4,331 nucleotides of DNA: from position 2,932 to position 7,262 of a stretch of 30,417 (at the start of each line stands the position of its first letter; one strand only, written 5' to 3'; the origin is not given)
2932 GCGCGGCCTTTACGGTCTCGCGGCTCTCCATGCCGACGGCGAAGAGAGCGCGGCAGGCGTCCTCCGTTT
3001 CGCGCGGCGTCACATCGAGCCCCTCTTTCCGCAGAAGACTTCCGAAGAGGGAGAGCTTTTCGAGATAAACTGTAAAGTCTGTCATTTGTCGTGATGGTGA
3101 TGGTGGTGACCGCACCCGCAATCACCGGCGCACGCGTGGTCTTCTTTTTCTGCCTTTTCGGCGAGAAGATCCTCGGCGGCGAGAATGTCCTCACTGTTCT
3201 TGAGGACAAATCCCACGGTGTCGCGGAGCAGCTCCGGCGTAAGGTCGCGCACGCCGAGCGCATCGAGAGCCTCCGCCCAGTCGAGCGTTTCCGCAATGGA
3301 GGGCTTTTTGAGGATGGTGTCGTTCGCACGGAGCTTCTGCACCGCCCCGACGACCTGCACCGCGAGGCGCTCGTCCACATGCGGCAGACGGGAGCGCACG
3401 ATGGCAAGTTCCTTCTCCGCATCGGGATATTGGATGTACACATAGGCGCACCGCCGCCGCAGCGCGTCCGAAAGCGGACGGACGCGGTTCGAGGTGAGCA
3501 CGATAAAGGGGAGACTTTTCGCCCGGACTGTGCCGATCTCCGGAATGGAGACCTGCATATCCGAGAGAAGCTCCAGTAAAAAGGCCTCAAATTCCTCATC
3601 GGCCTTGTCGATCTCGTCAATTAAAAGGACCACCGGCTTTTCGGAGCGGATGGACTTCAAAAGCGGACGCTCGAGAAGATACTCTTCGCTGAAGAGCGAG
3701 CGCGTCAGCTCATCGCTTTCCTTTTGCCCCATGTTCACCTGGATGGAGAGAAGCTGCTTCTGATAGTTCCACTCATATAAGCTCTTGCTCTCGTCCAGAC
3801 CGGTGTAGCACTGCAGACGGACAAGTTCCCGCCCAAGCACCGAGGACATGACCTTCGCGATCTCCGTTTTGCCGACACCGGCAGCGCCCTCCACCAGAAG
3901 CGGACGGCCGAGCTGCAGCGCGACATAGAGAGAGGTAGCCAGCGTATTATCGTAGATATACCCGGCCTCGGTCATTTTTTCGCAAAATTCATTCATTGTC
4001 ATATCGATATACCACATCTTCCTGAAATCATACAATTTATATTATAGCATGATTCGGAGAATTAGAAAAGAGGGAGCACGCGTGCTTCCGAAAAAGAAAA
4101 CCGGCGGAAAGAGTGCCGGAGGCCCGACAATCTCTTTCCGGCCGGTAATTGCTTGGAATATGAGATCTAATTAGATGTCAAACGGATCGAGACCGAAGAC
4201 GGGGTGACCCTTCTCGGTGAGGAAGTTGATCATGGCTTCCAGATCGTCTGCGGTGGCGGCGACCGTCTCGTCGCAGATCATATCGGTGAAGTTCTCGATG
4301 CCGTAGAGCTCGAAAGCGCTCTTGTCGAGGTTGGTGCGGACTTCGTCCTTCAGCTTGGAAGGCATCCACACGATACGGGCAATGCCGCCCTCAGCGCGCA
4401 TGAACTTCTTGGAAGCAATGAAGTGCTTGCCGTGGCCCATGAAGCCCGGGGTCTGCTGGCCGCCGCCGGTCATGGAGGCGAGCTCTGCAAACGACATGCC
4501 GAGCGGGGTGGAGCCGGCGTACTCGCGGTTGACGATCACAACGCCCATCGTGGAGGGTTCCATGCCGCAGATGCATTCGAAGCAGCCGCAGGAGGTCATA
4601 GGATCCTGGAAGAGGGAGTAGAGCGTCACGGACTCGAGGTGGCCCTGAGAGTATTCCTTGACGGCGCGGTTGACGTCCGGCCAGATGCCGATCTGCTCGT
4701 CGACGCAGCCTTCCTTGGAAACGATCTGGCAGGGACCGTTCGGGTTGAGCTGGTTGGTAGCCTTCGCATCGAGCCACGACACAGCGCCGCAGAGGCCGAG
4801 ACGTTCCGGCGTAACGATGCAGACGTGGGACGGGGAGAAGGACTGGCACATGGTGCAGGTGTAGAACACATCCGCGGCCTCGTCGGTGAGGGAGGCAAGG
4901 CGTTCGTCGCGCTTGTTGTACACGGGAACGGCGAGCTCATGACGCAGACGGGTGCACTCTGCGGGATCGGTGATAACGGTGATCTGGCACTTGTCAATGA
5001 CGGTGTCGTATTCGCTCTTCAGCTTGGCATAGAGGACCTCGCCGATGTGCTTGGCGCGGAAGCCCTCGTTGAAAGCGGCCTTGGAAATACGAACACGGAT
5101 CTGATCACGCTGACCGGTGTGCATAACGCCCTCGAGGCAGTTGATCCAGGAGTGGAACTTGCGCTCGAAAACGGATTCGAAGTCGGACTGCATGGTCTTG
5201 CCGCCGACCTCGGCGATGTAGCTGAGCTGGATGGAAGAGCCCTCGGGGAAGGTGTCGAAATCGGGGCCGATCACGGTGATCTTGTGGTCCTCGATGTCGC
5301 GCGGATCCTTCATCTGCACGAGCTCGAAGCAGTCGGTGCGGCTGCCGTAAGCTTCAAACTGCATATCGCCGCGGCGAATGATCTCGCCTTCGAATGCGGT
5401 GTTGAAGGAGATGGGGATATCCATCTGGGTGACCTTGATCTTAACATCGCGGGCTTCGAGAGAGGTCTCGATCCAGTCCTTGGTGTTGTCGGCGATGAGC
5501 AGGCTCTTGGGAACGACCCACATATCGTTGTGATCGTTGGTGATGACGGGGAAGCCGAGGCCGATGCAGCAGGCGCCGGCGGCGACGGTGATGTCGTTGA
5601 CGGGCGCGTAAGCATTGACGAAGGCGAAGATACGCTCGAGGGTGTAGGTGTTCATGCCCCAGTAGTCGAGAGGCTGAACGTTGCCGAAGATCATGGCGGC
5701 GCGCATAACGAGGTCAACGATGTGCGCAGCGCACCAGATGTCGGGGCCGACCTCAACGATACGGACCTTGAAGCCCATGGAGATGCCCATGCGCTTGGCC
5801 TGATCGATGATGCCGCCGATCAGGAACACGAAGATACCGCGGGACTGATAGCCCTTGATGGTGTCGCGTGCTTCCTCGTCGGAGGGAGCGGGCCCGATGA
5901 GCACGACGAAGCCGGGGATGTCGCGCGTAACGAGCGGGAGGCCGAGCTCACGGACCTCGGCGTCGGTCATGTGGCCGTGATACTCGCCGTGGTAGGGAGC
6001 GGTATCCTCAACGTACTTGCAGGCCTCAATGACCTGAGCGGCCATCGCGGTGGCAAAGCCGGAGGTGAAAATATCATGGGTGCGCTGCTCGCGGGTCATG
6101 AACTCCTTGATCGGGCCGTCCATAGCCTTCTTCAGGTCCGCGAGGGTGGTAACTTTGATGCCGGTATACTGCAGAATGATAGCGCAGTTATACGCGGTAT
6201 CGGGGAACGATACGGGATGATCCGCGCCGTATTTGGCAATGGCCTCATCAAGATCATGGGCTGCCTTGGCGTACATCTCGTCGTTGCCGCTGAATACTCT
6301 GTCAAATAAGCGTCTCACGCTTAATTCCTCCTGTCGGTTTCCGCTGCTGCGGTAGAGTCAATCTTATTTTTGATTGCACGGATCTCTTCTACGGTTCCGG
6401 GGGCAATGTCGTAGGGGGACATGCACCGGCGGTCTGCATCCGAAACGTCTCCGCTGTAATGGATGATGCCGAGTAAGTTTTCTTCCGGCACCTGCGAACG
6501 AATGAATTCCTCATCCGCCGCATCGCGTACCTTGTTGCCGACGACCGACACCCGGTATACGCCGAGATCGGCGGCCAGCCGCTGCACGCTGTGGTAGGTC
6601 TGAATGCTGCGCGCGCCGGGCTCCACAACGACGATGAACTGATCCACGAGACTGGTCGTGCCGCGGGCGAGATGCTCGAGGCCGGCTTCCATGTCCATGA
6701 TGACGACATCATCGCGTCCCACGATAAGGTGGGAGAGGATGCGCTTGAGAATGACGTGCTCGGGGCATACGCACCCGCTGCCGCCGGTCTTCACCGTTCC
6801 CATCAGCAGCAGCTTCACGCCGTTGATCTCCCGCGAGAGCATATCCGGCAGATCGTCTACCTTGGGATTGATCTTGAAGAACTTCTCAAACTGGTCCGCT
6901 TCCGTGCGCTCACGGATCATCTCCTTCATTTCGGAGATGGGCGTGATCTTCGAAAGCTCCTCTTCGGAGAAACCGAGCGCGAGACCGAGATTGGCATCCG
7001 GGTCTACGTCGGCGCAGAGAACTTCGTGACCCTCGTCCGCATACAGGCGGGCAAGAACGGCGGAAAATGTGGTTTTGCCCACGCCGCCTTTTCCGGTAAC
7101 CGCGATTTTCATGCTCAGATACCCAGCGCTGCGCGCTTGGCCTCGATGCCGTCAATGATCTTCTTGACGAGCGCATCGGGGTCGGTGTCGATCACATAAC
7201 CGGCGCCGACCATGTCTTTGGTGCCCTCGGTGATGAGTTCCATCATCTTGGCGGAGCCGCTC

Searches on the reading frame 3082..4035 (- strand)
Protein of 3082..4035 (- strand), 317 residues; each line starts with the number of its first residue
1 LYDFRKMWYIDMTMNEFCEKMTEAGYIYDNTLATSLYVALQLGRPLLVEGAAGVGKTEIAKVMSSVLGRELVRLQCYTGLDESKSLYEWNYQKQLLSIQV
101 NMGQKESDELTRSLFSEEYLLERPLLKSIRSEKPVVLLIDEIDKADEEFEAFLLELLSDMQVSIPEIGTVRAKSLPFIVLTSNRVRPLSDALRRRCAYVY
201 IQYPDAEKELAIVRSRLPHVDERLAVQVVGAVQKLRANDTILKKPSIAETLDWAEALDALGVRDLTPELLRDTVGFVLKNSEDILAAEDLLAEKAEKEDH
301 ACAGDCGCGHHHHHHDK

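Call 5: search_protein_families(library=pfam, proteins=[window:3082-4035:-])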
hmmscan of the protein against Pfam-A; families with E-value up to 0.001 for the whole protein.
window:3082-4035:- (317 aa): 6 families
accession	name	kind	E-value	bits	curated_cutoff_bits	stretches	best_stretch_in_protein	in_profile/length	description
PF07728.20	AAA_5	-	1.9e-12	47.8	22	1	46-196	2-139/139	AAA domain (dynein-related subfamily)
PF00004.35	AAA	-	2.9e-10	41.2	21.2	1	47-197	2-124/131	ATPase family associated with various cellular activities (AAA)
PF07724.20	AAA_2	-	7.8e-07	29.7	27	1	47-186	7-128/166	AAA domain (Cdc48 subfamily)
PF07726.17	AAA_3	-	1.3e-06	28.8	27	0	46-80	2-36/131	ATPase family associated with various cellular activities (AAA)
PF13191.12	AAA_16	-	5e-06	27.5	32.6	1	42-162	21-161/167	AAA ATPase domain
PF13401.12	AAA_22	-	4.3e-05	24.3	27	1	45-163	7-117/130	AAA domain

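Call 37: search_protein_families(library=ncbifam, proteins=[window:3082-4035:-], max_evalue=0.00001)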
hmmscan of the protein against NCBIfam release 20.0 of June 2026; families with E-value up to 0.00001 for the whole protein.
window:3082-4035:- (317 aa): 2 families
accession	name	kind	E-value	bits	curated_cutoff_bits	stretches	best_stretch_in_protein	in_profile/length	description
NF047784.1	MadB_ATPase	equivalog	3.8e-80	269.2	475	1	14-266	4-270/298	MadB family AAA-type ATPase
TIGR02640.1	gas_vesic_GvpN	equivalog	4.4e-08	33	266.8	1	40-239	18-219/262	gas vesicle protein GvpN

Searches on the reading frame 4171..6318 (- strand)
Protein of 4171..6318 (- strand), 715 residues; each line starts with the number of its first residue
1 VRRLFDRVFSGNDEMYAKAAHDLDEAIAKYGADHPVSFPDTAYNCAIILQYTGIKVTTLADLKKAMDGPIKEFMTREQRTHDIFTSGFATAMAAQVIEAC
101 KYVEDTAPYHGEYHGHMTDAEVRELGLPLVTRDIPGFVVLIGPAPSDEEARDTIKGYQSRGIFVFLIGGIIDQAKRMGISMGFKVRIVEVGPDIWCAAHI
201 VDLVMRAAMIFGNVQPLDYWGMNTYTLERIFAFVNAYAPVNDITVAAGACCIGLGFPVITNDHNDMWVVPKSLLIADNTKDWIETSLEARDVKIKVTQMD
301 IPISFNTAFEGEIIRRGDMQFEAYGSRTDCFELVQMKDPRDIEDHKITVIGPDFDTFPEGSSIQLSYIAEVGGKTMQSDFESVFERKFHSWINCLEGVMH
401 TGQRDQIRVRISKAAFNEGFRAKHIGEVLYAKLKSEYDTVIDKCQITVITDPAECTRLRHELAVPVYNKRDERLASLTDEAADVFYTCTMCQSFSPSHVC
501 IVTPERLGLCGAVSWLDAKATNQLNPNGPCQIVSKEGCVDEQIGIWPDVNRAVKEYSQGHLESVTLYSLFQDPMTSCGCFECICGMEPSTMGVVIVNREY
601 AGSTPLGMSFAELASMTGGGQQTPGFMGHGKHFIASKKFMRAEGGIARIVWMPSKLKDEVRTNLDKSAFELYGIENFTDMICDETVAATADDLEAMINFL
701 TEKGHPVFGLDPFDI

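Call 5: search_protein_families(library=pfam, proteins=[window:4171-6318:-])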
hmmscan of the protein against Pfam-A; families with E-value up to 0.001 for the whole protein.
window:4171-6318:- (715 aa): 3 families
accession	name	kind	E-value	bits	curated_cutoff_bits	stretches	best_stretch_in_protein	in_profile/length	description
PF19436.4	ACS_CODH_B_C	-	5.8e-119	396.5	25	1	467-713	1-244/245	ACS/CODH beta subunit C-terminal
PF03598.20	CdhC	-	1.5e-62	210.5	24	1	301-454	1-154/155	CO dehydrogenase/acetyl-CoA synthase complex beta subunit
PF18537.6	CODH_A_N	-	2.5e-25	88.7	32.2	1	22-103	3-83/83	Carbon monoxide dehydrogenase subunit alpha N-terminal domain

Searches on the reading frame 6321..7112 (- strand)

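Call 5: search_protein_families(library=pfam, proteins=[window:6321-7112:-])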
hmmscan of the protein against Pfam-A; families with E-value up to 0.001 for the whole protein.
window:6321-7112:- (263 aa): 6 families
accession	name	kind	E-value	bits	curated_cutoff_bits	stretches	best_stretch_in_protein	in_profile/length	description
PF01656.29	CbiA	-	6.8e-16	58.8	25.4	1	4-229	3-121/125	CobQ/CobB/MinD/ParA nucleotide binding domain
PF13614.12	AAA_31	-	1.3e-13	51.7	27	1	6-172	8-156/177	AAA domain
PF02374.21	ArsA_ATPase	-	5.8e-09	36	24.3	1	3-47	4-48/305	Anion-transporting ATPase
PF10609.15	ParA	-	1.8e-05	24.7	27.1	1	5-37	9-41/246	NUBPL iron-transfer P-loop NTPase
PF06564.18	CBP_BcsQ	-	9.5e-05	22.5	21.3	0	3-47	4-49/234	Cellulose biosynthesis protein BcsQ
PF00142.24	Fer4_NifH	-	0.00012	22.1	25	1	1-41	1-41/271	4Fe-4S iron sulfur cluster binding proteins, NifH/frxC family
